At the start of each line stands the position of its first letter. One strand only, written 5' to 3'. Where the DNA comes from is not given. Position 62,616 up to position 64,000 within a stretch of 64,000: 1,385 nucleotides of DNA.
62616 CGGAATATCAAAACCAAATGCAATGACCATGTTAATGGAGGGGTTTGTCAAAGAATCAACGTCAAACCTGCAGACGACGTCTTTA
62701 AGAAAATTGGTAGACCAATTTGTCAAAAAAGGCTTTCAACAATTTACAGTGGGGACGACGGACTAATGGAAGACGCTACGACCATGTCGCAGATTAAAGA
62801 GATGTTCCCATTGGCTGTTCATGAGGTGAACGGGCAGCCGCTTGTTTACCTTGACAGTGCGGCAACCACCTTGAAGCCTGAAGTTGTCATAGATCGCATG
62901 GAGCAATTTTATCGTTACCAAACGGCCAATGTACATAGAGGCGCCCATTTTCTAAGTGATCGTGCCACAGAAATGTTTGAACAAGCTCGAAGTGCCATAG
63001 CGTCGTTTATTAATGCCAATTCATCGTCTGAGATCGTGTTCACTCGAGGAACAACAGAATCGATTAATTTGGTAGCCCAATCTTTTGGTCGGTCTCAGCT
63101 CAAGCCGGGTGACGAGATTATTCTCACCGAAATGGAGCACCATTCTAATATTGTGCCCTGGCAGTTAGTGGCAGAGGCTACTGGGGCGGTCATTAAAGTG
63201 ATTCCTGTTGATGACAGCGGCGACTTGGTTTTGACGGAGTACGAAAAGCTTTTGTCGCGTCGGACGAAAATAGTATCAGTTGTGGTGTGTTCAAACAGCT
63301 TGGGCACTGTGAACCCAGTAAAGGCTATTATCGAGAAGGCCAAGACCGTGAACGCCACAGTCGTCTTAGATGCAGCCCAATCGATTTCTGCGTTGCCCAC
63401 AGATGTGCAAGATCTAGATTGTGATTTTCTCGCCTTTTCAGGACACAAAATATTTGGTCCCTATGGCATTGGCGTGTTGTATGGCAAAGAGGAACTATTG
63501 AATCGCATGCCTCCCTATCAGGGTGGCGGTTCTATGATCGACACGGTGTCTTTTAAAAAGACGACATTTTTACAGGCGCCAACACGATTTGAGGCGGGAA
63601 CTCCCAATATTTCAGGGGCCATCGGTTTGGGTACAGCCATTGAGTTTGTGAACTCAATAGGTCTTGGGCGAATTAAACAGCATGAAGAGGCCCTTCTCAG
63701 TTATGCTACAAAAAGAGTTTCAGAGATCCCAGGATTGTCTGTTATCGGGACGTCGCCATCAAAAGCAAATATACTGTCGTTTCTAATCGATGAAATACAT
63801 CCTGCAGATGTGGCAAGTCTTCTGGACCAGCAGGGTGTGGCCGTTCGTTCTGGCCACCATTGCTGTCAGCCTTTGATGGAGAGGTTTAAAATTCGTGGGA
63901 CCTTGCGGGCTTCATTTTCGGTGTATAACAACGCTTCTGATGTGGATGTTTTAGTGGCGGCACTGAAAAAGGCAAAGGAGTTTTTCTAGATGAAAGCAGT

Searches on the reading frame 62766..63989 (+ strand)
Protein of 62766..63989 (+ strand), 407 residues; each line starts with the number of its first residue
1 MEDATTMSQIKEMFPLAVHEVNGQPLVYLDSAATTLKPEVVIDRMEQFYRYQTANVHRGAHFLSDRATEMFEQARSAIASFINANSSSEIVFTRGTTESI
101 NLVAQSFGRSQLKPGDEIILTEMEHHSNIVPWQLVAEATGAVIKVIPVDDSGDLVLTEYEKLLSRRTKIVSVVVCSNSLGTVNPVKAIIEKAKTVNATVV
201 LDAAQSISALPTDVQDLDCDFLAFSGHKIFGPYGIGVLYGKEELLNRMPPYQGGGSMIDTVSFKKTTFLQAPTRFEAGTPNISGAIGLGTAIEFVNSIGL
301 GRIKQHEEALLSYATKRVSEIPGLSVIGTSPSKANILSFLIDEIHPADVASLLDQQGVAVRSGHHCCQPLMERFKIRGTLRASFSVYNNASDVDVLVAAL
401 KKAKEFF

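Call 29: find_encoding_contigs(protein=window:62766-63989:+, flank=10000, max_places=3)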
Protein window:62766-63989:+ (407 aa): 6 contigs read that carry it; 3 places shown.
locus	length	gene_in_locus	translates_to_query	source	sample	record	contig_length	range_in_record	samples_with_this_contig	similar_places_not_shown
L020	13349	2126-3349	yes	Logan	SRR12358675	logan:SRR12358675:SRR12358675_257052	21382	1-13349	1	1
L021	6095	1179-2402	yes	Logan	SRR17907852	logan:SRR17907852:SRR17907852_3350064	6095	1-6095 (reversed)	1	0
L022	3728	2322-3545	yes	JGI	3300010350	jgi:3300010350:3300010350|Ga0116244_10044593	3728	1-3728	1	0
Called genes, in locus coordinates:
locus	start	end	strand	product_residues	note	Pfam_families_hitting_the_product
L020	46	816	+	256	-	PF00005:ABC_tran, PF02463:SMC_N (faint), PF13304:AAA_21 (faint)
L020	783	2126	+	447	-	PF19295:SufBD_N, PF01458:SUFBD_core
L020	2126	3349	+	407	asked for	PF00266:Aminotran_5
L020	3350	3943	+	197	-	PF08712:Nfu_N, PF01106:NifU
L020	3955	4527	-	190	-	-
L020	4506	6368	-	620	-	-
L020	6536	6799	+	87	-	-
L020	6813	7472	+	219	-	PF00005:ABC_tran, PF13304:AAA_21 (weak)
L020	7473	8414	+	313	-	PF18075:FtsX_ECD, PF02687:FtsX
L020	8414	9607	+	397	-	PF01551:Peptidase_M23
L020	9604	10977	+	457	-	PF22694:CtpB_N-like (weak), PF00595:PDZ, PF13180:PDZ_2, PF17820:PDZ_6, PF03572:Peptidase_S41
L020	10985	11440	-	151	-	-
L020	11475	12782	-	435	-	PF05697:Trigger_N, PF00254:FKBP_C, PF05698:Trigger_C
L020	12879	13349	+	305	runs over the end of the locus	PF02374:ArsA_ATPase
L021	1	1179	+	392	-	?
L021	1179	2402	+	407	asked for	PF00266:Aminotran_5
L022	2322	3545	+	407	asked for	PF00266:Aminotran_5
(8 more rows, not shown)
